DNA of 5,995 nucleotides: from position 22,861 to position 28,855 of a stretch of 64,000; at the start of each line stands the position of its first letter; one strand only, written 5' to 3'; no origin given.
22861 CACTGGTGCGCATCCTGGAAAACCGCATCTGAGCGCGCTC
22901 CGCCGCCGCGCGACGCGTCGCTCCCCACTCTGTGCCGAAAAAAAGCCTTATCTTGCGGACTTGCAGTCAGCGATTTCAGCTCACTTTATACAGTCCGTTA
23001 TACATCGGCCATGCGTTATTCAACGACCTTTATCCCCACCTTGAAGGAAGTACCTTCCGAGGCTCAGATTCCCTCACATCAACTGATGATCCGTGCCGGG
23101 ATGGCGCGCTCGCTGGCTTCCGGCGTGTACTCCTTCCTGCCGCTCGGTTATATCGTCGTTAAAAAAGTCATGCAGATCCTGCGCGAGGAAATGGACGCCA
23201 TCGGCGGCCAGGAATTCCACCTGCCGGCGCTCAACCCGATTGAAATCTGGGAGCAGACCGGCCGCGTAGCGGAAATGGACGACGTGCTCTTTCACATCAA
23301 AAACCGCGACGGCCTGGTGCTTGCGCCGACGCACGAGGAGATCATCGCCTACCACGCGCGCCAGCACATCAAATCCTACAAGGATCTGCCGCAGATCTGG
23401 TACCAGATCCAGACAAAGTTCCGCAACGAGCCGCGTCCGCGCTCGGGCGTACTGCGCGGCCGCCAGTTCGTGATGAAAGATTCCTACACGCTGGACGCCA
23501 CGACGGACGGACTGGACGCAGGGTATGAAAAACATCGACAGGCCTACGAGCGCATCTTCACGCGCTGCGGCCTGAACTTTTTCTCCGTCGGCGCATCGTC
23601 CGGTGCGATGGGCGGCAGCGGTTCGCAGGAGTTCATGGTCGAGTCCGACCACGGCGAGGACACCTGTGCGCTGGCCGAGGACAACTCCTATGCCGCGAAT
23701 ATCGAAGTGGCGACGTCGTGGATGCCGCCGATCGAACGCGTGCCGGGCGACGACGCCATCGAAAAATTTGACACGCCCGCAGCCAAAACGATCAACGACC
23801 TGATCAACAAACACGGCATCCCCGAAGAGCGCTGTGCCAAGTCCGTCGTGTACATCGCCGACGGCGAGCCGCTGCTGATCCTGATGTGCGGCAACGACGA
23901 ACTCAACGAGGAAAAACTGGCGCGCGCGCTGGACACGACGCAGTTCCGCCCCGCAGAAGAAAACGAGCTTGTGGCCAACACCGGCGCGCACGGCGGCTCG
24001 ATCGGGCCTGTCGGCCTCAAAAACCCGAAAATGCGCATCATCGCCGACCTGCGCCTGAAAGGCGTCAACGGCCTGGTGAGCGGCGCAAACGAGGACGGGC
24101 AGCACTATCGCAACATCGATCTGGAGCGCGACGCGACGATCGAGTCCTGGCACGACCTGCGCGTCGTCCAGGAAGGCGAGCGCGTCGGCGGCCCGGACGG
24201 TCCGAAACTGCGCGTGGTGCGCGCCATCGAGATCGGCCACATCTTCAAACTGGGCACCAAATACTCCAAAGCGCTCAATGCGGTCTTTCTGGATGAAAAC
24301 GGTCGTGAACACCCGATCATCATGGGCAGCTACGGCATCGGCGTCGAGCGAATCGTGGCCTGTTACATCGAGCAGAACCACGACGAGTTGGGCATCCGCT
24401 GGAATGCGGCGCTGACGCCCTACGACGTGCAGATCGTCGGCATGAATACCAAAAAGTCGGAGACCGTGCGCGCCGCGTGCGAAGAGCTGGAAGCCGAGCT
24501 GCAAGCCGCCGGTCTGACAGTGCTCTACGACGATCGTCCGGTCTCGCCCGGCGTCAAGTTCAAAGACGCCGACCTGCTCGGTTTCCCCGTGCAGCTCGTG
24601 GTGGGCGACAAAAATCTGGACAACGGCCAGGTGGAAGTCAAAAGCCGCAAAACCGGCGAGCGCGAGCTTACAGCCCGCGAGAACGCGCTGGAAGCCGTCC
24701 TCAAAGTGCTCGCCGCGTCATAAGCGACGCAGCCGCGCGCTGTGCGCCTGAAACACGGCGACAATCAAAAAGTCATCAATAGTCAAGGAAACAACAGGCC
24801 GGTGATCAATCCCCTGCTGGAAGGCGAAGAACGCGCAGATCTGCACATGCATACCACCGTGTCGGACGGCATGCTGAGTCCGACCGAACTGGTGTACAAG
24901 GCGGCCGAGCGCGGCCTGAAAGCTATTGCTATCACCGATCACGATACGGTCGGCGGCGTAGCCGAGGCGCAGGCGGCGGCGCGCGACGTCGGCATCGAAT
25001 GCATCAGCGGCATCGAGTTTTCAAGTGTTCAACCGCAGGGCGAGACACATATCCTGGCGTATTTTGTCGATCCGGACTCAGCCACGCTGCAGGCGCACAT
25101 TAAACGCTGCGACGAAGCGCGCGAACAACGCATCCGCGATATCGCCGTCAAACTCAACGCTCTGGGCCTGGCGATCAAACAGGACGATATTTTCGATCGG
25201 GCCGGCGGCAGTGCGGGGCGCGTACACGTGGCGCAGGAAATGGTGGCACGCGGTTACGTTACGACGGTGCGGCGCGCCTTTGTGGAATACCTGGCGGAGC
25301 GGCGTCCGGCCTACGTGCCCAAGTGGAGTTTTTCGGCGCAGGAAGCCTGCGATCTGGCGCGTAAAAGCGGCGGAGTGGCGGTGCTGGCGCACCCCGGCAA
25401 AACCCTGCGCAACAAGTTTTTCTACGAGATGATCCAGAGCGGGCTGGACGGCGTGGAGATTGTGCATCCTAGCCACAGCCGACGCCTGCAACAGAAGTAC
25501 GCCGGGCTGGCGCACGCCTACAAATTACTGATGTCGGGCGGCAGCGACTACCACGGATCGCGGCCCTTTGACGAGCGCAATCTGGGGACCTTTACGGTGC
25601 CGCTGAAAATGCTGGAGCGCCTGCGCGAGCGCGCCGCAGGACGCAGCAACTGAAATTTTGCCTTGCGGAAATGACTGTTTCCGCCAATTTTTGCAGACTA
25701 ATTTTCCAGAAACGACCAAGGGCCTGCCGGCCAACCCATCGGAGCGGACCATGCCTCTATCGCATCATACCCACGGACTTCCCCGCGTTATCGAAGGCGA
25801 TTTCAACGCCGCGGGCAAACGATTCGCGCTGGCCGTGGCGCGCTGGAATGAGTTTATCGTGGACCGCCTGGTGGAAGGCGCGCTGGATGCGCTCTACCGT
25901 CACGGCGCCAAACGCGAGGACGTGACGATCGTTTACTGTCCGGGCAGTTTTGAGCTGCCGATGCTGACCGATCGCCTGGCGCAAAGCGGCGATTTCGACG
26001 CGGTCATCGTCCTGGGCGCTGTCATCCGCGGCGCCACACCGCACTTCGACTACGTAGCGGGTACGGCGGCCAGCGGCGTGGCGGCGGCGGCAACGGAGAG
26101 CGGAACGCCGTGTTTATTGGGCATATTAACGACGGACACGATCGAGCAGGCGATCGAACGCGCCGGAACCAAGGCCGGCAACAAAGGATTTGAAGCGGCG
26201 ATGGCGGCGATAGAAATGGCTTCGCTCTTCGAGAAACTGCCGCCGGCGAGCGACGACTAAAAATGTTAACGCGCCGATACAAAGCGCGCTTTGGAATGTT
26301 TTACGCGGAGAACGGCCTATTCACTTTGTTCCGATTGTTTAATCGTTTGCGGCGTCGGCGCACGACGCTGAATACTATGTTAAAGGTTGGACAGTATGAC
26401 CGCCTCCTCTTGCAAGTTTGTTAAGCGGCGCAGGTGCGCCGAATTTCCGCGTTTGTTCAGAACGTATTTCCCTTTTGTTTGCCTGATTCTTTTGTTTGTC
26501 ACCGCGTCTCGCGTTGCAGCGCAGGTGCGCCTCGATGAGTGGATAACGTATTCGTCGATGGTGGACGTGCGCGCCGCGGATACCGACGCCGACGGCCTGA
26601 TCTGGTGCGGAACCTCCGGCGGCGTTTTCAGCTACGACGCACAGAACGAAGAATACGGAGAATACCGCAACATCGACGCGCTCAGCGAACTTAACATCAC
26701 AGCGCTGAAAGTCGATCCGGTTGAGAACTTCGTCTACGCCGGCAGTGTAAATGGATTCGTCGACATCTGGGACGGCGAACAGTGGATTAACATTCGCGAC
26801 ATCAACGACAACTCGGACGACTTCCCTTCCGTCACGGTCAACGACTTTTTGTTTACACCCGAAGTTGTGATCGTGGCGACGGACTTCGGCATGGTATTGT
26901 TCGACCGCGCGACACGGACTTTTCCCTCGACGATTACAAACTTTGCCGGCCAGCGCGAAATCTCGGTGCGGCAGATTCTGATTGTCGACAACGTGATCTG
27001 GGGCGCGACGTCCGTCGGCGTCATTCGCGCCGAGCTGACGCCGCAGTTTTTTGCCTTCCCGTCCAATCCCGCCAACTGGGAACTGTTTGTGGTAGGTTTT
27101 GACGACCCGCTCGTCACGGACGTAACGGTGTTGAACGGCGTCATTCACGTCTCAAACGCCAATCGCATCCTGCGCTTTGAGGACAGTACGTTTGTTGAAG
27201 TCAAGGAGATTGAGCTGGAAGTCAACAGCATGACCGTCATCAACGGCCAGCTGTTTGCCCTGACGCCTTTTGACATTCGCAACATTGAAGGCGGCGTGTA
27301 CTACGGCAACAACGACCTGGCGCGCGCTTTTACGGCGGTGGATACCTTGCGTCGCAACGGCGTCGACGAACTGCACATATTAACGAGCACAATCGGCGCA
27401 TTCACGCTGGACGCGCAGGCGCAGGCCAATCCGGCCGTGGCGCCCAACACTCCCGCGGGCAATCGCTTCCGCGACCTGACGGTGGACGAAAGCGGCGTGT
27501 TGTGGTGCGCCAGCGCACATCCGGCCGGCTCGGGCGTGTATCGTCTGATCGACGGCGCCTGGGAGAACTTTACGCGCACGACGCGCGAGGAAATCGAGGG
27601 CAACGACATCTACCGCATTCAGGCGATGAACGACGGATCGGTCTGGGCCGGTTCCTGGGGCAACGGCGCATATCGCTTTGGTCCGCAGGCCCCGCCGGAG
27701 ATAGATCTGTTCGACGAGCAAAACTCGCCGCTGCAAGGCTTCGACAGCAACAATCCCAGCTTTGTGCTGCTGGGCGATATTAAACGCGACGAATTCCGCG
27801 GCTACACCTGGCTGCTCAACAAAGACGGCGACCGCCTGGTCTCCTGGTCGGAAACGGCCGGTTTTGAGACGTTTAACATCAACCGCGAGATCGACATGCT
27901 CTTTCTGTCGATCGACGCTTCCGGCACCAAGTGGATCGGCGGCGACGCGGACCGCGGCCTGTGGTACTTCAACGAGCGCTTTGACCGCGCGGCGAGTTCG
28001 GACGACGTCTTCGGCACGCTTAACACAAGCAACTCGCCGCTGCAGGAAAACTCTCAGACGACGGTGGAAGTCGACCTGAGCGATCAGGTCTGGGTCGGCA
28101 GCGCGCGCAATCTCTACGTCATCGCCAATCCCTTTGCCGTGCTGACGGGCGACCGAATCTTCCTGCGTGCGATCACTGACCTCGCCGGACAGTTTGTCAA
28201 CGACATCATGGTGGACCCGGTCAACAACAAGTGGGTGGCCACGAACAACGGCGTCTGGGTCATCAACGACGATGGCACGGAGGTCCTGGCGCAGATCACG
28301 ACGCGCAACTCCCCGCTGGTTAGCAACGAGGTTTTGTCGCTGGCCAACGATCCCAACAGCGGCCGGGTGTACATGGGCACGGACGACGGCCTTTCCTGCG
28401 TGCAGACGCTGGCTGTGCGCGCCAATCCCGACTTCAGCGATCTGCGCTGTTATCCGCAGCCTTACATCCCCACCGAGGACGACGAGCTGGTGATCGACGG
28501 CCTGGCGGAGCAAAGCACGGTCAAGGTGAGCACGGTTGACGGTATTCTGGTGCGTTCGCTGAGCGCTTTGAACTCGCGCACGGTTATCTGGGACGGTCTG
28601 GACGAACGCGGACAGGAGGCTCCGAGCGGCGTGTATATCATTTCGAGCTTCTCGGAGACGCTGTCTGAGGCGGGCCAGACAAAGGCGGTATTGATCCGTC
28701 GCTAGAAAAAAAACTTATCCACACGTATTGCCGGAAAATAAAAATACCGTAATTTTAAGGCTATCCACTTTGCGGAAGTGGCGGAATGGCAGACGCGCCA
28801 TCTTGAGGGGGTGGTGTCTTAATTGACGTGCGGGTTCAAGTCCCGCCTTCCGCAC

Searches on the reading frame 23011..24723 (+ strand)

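Call 45: search_protein_families(library=ncbifam, proteins=[window:23011-24723:+], max_evalue=0.00001)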
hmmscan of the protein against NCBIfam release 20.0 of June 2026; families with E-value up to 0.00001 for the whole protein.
window:23011-24723:+ (570 aa): 10 families
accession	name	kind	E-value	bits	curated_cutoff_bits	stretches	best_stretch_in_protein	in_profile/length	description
NF006625.0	PRK09194.1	equivalog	9.4e-209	694.9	558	1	1-563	1-558/559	proline--tRNA ligase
TIGR00409.1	proS_fam_II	equivalog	1.1e-172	575.9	306.7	1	1-562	1-564/568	proline--tRNA ligase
NF008979.1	PRK12325.1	exception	8.7e-134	446.6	550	2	1-224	1-226/437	proline--tRNA ligase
TIGR00408.1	proS_fam_I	equivalog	1.2e-36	126.6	437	2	404-566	217-379/475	proline--tRNA ligase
TIGR00418.1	thrS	equivalog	3.5e-24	85.6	383.65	2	32-193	186-349/565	threonine--tRNA ligase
TIGR00442.1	hisS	equivalog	1.2e-12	47.6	286.75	1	442-553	302-403/406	histidine--tRNA ligase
NF003068.0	PRK03991.1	equivalog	2.7e-12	45.9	484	1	418-563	441-588/613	threonine--tRNA ligase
NF003211.1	PRK04173.1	equivalog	1.7e-11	43.6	312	1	443-552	329-443/454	glycine--tRNA ligase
TIGR00389.1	glyS_dimeric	equivalog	7.6e-09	34.6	243.3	0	443-550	437-548/565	glycine--tRNA ligase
TIGR00011.1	YbaK_EbsC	equivalog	6.4e-06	26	153.25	0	262-345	29-112/152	Cys-tRNA(Pro) deacylase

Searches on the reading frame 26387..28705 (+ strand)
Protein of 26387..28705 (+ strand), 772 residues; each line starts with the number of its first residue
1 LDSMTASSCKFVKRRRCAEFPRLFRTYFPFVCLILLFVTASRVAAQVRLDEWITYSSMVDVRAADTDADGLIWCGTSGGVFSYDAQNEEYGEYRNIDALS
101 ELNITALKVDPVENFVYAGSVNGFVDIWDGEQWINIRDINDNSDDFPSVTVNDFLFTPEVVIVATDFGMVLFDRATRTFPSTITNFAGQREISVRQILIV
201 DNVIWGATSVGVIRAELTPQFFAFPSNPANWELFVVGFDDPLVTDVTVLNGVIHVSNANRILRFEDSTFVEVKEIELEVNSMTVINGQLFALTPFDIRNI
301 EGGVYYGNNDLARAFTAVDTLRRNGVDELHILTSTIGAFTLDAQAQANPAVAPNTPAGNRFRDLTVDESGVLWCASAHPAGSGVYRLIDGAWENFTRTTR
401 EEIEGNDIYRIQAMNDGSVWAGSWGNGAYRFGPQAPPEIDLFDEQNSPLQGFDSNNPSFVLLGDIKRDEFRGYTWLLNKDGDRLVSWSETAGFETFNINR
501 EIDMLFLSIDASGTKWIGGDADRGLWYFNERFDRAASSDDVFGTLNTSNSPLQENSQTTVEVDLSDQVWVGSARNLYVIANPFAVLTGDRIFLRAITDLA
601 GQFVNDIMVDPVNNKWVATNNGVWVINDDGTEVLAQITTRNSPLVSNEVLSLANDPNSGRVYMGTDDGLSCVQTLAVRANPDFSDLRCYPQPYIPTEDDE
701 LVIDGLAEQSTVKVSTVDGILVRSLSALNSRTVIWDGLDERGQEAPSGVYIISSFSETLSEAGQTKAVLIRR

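Call 44: search_protein_families(library=pfam, proteins=[window:26387-28705:+], max_evalue=0.00001)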
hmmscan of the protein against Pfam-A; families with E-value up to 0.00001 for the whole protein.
window:26387-28705:+ (772 aa): 2 families
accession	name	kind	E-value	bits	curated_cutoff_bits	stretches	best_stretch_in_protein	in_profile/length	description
PF21544.3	PorZ_N_b_propeller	-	1.3e-08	35.7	27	1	76-219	5-145/154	TSS9, PorZ, N-terminal beta-propeller domain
PF07494.17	Reg_prop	-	4.6e-07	29.7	20.4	0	644-667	2-24/24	Two component regulator propeller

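Call 45: search_protein_families(library=ncbifam, proteins=[window:26387-28705:+], max_evalue=0.00001)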
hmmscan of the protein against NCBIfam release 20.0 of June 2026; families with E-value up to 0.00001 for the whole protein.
window:26387-28705:+ (772 aa): 1 family
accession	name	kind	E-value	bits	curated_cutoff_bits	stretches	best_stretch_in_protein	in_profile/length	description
NF052228.1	T9SS_PorZ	equivalog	1e-84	285.4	260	1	31-769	7-755/757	type IX secretion system anionic LPS delivery protein PorZ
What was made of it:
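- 26387..28705 (+): T9SS PorZ (context: the machinery that would process this cargo). NF052228 at 285 bits (cut-off 260) (call 45)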
